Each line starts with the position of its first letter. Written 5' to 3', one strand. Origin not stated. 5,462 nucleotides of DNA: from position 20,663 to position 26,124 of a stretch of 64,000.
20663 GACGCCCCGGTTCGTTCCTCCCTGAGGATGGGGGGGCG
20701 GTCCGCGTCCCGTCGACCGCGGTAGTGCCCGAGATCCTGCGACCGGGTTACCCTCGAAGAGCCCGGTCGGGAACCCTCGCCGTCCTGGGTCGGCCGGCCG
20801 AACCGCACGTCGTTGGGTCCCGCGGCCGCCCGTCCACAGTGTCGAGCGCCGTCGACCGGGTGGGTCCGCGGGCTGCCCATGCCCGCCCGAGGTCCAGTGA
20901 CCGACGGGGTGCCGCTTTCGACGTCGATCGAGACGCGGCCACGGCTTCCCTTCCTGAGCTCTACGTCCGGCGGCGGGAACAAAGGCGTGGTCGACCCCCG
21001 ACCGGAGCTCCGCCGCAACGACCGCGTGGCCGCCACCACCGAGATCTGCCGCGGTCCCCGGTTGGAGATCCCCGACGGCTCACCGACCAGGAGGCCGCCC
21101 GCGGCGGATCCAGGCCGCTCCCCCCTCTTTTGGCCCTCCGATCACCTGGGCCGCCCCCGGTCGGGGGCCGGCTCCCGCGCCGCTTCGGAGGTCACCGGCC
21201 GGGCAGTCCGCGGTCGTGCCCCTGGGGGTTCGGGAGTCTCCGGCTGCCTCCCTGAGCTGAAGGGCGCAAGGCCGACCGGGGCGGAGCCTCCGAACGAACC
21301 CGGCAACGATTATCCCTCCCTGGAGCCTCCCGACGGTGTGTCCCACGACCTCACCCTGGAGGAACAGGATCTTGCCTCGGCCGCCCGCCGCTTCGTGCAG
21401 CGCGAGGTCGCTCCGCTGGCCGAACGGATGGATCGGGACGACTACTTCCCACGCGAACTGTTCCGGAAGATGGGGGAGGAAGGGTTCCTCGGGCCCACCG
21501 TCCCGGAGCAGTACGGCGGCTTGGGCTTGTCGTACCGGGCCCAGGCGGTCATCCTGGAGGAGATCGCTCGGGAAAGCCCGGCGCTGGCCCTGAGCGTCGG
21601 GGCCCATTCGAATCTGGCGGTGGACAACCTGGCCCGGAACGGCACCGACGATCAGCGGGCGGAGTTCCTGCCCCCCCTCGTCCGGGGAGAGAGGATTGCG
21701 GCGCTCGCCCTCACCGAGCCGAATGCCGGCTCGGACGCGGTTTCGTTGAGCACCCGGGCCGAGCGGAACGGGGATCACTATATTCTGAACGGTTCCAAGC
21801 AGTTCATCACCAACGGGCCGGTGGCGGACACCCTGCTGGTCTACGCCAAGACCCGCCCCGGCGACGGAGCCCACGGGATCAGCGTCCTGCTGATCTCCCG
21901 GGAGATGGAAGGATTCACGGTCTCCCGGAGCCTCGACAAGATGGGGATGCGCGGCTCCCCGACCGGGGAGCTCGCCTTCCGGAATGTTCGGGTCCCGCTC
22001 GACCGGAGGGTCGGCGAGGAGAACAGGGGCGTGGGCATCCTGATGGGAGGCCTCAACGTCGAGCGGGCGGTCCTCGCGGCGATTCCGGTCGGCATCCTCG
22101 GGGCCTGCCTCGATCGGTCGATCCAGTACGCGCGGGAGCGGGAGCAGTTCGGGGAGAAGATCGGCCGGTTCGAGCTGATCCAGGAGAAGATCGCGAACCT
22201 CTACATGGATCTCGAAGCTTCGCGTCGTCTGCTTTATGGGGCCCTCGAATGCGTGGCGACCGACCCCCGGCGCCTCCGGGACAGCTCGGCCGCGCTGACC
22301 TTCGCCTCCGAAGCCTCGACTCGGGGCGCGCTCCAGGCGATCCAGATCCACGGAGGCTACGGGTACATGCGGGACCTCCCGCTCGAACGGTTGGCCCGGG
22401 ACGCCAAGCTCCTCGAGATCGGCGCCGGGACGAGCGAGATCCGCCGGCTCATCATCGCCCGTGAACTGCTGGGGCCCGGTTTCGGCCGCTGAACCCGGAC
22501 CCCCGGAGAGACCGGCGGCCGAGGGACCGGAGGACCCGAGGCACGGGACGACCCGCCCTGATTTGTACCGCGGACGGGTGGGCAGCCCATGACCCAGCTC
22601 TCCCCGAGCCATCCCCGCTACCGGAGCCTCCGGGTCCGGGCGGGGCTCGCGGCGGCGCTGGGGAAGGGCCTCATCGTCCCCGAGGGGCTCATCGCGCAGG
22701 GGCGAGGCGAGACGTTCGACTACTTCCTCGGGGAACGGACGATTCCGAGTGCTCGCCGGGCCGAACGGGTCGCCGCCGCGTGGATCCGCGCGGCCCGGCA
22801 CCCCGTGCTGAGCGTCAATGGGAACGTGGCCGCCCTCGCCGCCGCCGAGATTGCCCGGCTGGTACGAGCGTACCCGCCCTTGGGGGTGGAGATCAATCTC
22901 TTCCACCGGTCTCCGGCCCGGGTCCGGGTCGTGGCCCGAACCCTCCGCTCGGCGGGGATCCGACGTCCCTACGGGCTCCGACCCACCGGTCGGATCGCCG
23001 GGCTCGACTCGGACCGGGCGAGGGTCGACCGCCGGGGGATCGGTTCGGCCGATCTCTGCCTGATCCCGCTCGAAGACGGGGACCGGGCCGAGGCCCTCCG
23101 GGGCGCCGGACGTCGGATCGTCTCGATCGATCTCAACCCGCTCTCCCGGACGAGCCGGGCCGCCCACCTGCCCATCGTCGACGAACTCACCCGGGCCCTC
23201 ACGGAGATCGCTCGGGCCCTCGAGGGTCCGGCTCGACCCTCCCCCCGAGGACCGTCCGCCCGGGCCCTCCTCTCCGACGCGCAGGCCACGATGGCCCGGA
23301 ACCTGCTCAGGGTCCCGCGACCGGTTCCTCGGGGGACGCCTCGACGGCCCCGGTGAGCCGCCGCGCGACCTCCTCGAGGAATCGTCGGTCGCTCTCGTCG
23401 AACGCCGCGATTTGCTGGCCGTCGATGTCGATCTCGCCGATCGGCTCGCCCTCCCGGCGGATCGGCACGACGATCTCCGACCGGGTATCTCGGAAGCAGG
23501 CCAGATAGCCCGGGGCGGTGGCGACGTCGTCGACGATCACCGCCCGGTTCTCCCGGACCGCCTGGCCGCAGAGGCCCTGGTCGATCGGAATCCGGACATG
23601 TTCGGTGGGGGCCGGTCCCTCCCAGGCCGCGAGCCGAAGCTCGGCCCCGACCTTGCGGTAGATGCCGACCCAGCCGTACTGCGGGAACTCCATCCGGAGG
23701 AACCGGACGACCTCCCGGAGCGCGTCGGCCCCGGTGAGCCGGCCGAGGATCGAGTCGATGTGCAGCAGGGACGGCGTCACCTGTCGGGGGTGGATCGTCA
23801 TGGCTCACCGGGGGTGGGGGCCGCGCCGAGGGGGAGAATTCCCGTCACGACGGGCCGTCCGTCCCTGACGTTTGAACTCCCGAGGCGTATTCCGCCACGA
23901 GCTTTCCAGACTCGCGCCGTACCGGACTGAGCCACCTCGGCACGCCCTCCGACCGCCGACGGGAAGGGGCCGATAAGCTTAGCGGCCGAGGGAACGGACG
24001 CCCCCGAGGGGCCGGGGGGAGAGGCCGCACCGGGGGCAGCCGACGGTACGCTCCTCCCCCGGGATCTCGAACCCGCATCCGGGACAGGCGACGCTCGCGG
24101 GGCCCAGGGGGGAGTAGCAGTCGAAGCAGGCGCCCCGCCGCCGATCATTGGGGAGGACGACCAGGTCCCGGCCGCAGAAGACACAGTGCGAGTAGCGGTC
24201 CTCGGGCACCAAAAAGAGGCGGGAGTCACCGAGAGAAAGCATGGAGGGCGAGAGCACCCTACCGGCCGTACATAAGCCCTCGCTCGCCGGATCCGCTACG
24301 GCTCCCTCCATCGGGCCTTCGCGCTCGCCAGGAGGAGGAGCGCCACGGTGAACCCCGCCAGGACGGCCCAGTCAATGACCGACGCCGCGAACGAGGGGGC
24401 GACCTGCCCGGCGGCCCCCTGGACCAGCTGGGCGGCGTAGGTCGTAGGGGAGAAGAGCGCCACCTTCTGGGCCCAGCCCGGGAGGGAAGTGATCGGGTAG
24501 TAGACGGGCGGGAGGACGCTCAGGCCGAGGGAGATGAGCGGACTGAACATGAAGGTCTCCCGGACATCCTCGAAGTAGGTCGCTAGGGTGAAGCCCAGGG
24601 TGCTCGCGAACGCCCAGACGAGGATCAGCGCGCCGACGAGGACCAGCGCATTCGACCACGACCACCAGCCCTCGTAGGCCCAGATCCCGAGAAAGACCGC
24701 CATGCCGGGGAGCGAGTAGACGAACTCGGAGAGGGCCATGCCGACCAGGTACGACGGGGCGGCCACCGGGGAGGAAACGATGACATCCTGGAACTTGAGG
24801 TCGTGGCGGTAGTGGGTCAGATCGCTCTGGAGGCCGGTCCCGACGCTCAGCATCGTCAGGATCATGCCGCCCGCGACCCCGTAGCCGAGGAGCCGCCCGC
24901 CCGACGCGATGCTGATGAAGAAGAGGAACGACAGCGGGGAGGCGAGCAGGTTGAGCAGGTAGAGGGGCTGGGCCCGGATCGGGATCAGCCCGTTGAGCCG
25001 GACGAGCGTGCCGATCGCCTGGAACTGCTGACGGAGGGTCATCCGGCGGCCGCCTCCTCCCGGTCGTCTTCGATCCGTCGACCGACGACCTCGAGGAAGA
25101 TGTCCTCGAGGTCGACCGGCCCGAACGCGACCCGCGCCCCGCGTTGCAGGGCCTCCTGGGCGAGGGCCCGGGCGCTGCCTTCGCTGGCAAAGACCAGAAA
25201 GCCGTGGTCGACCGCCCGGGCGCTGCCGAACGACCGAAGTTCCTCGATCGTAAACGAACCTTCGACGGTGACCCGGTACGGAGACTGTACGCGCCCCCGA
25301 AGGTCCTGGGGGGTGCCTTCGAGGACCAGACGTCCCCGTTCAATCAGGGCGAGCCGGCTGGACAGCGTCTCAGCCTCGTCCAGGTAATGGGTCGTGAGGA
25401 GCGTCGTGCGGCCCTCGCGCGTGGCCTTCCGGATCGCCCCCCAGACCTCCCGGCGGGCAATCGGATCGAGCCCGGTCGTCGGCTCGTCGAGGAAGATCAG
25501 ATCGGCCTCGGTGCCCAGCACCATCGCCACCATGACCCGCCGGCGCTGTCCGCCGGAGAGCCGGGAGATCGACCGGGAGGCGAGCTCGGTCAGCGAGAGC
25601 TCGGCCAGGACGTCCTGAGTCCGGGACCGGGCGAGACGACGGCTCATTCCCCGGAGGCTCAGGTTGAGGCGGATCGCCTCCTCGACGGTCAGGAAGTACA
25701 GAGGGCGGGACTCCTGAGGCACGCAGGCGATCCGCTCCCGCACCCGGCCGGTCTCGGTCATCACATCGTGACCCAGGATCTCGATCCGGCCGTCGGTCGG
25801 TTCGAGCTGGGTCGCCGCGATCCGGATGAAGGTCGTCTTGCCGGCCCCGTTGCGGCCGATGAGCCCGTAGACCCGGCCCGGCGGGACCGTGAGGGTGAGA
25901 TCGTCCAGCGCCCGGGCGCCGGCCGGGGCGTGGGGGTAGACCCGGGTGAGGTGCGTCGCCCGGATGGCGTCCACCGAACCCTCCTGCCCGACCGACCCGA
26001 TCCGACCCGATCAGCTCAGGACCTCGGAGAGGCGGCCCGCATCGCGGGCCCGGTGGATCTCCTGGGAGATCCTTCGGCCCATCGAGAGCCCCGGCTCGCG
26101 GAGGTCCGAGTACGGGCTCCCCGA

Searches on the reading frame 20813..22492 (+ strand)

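Call 65: search_protein_families(library=pfam, proteins=[window:20813-22492:+], max_evalue=0.001)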
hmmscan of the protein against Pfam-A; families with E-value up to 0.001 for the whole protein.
window:20813-22492:+ (559 aa): 4 families
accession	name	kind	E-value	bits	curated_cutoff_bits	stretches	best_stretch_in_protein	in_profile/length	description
PF00441.29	Acyl-CoA_dh_1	-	4.7e-42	144.1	22.4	1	404-553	1-150/150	Acyl-CoA dehydrogenase, C-terminal domain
PF02771.21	Acyl-CoA_dh_N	-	2.6e-37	128.1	22.9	1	183-293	3-113/113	Acyl-CoA dehydrogenase, N-terminal domain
PF02770.24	Acyl-CoA_dh_M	-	5.9e-28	97.3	33.3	1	297-392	1-97/97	Acyl-CoA dehydrogenase, middle domain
PF08028.16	Acyl-CoA_dh_2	-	3.5e-15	56.9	22.7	1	420-536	2-128/134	Acyl-CoA dehydrogenase, C-terminal domain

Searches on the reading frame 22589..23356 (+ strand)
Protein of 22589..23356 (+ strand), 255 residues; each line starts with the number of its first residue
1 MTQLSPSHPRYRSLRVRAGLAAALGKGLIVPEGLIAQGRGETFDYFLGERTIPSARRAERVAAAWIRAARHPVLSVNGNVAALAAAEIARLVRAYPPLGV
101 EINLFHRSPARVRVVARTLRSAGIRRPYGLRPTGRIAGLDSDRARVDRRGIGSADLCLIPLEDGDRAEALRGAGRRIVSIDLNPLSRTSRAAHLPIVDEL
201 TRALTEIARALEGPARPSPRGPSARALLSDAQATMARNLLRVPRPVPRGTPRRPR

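Call 65: search_protein_families(library=pfam, proteins=[window:22589-23356:+], max_evalue=0.001)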
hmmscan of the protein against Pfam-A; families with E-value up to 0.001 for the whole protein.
window:22589-23356:+ (255 aa): 1 family
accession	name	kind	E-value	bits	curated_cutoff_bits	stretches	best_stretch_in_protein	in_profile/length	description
PF02006.22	PPS_PS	-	5.9e-52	176.2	26.4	1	68-211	3-145/176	Phosphopantothenate/pantothenate synthetase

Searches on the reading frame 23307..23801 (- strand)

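Call 65: search_protein_families(library=pfam, proteins=[window:23307-23801:-], max_evalue=0.001)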
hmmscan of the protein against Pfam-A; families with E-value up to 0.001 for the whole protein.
window:23307-23801:- (164 aa): 3 families
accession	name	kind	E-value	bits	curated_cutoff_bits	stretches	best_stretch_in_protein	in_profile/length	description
PF13185.12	GAF_2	-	1.4e-17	64.6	28.6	1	27-153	11-135/136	GAF domain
PF01590.32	GAF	-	1.4e-13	52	22.4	1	26-152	4-132/133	GAF domain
PF13492.12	GAF_3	-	6.9e-08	33.4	27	1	27-154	9-128/129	GAF domain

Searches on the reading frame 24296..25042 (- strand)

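Call 65: search_protein_families(library=pfam, proteins=[window:24296-25042:-], max_evalue=0.001)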
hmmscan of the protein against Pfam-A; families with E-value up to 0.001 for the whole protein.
window:24296-25042:- (248 aa): 2 families
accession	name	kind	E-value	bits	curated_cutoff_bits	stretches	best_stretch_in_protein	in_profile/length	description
PF01061.29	ABC2_membrane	-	8.5e-13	48.8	26.9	1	26-209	19-208/211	ABC-2 type transporter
PF12698.13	ABC2_membrane_3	-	9.7e-07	28.6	31.6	1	80-240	189-346/347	ABC-2 family transporter protein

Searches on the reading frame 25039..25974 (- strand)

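Call 65: search_protein_families(library=pfam, proteins=[window:25039-25974:-], max_evalue=0.001)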
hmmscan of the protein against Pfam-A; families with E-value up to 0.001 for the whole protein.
window:25039-25974:- (311 aa): 2 families
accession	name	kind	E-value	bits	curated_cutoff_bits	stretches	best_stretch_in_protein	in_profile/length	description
PF00005.33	ABC_tran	-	9.7e-32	110.9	25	1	23-167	1-137/137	ABC transporter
PF13304.12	AAA_21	-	1.5e-10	42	27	1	135-196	234-298/304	AAA domain, putative AbiEii toxin, Type IV TA system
